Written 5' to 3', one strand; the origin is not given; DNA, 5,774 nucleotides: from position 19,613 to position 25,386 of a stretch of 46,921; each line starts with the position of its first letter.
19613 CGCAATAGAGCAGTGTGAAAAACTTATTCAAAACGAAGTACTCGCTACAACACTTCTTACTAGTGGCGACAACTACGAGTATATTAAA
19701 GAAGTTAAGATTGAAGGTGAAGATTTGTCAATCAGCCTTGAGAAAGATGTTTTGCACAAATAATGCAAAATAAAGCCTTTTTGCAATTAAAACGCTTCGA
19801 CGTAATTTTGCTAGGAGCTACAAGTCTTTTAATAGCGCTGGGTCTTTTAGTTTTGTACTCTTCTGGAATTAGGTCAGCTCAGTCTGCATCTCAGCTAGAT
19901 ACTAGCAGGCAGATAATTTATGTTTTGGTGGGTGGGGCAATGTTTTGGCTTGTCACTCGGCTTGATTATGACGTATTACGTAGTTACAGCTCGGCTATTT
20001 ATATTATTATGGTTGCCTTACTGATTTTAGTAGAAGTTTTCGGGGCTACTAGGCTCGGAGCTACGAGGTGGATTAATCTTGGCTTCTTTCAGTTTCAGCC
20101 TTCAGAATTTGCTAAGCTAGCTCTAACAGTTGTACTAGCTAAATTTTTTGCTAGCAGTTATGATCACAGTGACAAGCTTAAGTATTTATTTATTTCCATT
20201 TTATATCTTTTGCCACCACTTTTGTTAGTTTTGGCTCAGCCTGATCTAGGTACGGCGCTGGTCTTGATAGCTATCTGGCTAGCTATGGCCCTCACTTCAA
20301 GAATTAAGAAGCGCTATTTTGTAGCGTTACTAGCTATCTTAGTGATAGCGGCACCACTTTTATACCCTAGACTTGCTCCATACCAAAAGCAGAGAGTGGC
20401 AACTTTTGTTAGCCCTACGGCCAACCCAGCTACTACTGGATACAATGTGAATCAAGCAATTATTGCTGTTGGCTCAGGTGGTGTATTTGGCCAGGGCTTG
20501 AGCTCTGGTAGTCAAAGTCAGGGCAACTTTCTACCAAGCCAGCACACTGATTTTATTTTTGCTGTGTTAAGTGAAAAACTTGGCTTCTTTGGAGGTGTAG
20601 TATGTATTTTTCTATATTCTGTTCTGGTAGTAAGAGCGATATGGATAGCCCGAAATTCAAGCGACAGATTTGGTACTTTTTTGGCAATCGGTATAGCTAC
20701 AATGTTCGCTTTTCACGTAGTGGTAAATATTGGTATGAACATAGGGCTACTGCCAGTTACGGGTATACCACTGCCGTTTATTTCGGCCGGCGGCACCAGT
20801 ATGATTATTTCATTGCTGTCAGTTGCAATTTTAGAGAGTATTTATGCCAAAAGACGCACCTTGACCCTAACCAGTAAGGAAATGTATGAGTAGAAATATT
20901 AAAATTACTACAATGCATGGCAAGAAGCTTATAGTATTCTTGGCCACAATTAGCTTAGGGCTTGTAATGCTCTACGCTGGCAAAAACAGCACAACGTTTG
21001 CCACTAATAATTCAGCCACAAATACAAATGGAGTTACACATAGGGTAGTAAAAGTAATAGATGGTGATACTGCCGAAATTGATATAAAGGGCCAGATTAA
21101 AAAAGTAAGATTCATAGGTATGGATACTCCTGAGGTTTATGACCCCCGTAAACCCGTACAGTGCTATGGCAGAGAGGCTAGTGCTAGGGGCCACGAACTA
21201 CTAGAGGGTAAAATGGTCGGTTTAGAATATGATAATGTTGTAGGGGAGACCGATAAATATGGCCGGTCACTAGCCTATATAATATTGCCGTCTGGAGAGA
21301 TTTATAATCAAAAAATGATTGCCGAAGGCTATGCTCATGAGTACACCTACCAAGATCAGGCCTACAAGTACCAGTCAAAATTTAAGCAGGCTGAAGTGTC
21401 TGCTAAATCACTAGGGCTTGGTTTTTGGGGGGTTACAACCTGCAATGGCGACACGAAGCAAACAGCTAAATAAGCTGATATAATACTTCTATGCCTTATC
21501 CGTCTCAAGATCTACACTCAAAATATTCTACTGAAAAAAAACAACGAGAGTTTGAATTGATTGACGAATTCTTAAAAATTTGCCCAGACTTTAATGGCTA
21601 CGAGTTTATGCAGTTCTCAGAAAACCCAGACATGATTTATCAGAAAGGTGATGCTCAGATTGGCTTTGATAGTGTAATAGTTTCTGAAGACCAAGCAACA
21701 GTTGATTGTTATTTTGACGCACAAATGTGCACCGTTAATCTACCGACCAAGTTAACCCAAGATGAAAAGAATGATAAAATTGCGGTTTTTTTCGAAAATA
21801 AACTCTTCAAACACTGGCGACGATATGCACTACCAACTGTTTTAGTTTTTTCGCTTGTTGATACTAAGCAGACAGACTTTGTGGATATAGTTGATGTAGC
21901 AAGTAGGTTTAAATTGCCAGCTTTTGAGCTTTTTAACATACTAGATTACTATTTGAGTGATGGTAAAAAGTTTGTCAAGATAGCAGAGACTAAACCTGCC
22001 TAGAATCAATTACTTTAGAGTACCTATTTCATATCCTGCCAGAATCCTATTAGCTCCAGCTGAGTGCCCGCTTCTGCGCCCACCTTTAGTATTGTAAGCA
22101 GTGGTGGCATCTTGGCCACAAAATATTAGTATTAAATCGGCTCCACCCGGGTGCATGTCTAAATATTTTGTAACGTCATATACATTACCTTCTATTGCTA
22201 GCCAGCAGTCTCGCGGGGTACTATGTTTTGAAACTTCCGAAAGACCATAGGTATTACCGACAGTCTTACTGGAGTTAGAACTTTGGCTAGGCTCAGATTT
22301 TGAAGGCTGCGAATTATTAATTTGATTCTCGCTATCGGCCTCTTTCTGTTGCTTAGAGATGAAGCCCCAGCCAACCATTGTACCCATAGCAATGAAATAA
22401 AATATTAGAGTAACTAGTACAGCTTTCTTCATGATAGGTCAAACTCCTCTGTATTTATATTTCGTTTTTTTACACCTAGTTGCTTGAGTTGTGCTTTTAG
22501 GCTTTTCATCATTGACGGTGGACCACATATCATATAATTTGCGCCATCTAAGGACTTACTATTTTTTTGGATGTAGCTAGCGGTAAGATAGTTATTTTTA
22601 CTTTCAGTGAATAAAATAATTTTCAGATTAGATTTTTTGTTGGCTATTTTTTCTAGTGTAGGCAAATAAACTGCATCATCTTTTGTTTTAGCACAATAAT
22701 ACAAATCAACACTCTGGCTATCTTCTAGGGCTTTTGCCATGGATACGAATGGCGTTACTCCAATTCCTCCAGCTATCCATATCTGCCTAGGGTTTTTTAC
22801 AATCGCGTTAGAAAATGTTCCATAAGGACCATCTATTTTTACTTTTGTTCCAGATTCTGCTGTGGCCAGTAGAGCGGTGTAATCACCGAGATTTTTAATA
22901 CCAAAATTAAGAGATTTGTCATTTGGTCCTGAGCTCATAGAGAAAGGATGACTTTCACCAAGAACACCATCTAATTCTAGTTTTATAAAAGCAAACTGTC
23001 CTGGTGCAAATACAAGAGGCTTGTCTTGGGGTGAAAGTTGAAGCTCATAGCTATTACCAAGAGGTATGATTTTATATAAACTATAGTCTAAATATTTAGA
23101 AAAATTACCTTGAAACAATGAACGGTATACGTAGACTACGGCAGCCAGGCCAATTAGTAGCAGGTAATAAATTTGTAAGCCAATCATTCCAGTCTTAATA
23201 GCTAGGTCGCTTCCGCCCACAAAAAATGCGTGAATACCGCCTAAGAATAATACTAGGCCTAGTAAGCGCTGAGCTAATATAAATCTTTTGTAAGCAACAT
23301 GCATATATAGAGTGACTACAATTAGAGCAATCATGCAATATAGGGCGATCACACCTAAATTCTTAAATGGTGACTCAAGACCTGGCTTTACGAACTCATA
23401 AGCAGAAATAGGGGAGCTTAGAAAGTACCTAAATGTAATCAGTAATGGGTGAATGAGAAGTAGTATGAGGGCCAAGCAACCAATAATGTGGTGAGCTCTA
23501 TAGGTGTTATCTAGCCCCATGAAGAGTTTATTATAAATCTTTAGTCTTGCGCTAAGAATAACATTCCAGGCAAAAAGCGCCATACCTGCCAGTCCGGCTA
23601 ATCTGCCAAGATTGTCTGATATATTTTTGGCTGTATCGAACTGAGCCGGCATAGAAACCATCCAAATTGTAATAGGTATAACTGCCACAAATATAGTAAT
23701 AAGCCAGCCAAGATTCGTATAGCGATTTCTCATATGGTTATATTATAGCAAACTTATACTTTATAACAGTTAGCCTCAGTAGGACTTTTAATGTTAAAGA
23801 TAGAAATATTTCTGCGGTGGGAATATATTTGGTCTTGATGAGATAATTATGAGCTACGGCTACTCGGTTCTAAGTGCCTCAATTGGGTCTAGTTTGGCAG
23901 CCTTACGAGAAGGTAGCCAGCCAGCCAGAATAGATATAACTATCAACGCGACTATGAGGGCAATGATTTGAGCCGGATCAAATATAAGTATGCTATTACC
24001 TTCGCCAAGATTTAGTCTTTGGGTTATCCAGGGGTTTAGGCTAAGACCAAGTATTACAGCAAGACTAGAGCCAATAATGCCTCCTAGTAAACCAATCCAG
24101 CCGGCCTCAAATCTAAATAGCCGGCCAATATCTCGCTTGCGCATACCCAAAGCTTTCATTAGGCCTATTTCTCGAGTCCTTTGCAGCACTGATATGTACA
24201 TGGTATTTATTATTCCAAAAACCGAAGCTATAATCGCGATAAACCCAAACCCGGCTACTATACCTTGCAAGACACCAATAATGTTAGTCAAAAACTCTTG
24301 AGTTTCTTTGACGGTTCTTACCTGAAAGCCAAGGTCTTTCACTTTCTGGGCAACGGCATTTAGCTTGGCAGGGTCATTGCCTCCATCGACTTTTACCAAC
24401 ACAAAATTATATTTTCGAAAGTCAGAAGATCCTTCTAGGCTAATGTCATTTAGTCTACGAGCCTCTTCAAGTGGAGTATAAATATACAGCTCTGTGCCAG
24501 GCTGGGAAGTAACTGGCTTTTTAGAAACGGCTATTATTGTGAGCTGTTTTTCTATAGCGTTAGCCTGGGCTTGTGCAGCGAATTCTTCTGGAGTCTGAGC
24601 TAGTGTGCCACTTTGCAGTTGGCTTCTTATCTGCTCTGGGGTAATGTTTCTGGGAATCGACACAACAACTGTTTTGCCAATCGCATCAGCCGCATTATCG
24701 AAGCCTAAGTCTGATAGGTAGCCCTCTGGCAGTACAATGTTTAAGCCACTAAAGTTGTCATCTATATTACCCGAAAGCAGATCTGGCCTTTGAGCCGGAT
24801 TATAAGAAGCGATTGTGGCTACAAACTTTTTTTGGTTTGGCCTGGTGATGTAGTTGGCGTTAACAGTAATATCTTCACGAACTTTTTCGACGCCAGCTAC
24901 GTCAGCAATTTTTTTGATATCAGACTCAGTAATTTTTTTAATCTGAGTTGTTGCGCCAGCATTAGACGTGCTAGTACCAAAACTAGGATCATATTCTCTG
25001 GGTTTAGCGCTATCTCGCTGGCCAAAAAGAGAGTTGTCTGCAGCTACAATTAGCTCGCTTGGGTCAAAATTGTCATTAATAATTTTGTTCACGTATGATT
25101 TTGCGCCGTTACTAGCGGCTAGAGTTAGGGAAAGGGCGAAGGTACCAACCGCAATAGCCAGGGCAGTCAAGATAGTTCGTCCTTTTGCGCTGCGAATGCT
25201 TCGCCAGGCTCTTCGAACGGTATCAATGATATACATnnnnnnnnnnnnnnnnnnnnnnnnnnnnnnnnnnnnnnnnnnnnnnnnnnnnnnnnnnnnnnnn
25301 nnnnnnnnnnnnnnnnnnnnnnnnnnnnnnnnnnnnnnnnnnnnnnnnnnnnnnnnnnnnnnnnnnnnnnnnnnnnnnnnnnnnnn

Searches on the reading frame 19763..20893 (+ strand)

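Call 18: search_protein_families(library=pfam, proteins=[window:19763-20893:+], max_evalue=0.0001)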
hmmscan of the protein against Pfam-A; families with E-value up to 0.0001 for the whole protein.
window:19763-20893:+ (376 aa): 1 family
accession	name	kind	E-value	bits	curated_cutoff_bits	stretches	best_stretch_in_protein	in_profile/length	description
PF01098.24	FTSW_RODA_SPOVE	-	2.4e-105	352.9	26.4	1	19-365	7-355/356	Cell cycle protein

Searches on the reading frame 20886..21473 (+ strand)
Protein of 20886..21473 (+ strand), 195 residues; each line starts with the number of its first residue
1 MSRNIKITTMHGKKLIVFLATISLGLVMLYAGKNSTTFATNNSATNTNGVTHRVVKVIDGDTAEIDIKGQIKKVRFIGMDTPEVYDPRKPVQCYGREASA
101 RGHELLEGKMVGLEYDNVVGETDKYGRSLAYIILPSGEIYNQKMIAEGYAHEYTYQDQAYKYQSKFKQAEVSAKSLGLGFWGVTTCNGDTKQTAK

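Call 18: search_protein_families(library=pfam, proteins=[window:20886-21473:+], max_evalue=0.0001)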
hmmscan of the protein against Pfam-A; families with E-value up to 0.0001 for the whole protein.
window:20886-21473:+ (195 aa): 1 family
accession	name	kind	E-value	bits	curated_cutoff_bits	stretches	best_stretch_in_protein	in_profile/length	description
PF00565.23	SNase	-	4.7e-22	78.9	21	1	73-181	1-105/107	Staphylococcal nuclease homologue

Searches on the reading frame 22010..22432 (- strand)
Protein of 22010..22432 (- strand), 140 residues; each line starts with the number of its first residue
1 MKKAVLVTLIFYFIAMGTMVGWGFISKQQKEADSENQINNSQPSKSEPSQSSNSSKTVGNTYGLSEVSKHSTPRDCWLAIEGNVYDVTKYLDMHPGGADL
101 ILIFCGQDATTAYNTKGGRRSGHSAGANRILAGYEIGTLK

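Call 19: search_protein_families(library=pfam, proteins=[window:22010-22432:-], max_evalue=0.0001)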
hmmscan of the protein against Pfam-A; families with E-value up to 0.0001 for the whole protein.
window:22010-22432:- (140 aa): 1 family
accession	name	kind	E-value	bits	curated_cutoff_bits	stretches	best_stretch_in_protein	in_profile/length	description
PF00173.33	Cyt-b5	-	1.9e-22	79.5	23.7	1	65-139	3-73/74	Cytochrome b5-like Heme/Steroid binding domain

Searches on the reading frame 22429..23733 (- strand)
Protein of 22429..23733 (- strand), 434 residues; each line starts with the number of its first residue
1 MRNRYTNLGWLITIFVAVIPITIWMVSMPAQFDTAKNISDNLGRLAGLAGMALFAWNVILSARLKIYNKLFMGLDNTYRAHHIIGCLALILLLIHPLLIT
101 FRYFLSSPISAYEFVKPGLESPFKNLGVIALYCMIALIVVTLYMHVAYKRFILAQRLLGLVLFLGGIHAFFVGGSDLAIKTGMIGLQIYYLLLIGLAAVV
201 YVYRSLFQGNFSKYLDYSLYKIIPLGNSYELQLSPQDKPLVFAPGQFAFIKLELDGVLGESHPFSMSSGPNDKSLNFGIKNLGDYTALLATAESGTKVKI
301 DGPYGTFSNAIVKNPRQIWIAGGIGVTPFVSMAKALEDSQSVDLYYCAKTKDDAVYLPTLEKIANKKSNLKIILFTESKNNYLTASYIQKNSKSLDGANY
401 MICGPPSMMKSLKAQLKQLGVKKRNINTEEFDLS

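Call 19: search_protein_families(library=pfam, proteins=[window:22429-23733:-], max_evalue=0.0001)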
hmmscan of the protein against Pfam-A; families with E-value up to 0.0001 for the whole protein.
window:22429-23733:- (434 aa): 3 families
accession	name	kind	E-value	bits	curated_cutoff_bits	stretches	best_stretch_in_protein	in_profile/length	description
PF00175.26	NAD_binding_1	-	6.9e-13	49.6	22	1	320-412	2-107/109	Oxidoreductase NAD-binding domain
PF01794.25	Ferric_reduct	-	9.6e-11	42.2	28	1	46-165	1-120/121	Ferric reductase like transmembrane component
PF08022.18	FAD_binding_8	-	4.2e-09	36.9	22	1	226-306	14-107/109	FAD-binding domain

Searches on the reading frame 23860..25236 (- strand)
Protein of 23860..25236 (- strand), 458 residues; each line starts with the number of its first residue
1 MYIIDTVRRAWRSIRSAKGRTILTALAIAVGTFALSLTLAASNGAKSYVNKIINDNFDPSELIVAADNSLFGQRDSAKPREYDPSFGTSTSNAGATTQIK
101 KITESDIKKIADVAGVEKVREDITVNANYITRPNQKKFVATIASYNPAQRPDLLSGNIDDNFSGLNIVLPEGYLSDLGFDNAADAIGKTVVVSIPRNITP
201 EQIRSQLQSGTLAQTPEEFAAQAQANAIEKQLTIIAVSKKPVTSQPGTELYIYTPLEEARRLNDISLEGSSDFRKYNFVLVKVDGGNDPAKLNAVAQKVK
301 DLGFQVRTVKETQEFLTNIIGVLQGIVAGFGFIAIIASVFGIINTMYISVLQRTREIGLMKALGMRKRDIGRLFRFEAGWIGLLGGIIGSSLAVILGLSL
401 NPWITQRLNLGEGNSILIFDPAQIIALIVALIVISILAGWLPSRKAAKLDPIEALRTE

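Call 19: search_protein_families(library=pfam, proteins=[window:23860-25236:-], max_evalue=0.0001)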
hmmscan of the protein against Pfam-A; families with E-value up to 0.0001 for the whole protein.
window:23860-25236:- (458 aa): 2 families
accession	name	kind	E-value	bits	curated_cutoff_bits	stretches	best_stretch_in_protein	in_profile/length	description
PF02687.27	FtsX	-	6.1e-23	81.6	25.5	1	330-451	3-120/120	FtsX-like permease C-terminal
PF12704.14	MacB_PCD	-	2.5e-12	48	27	1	21-296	1-204/207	MacB-like periplasmic core domain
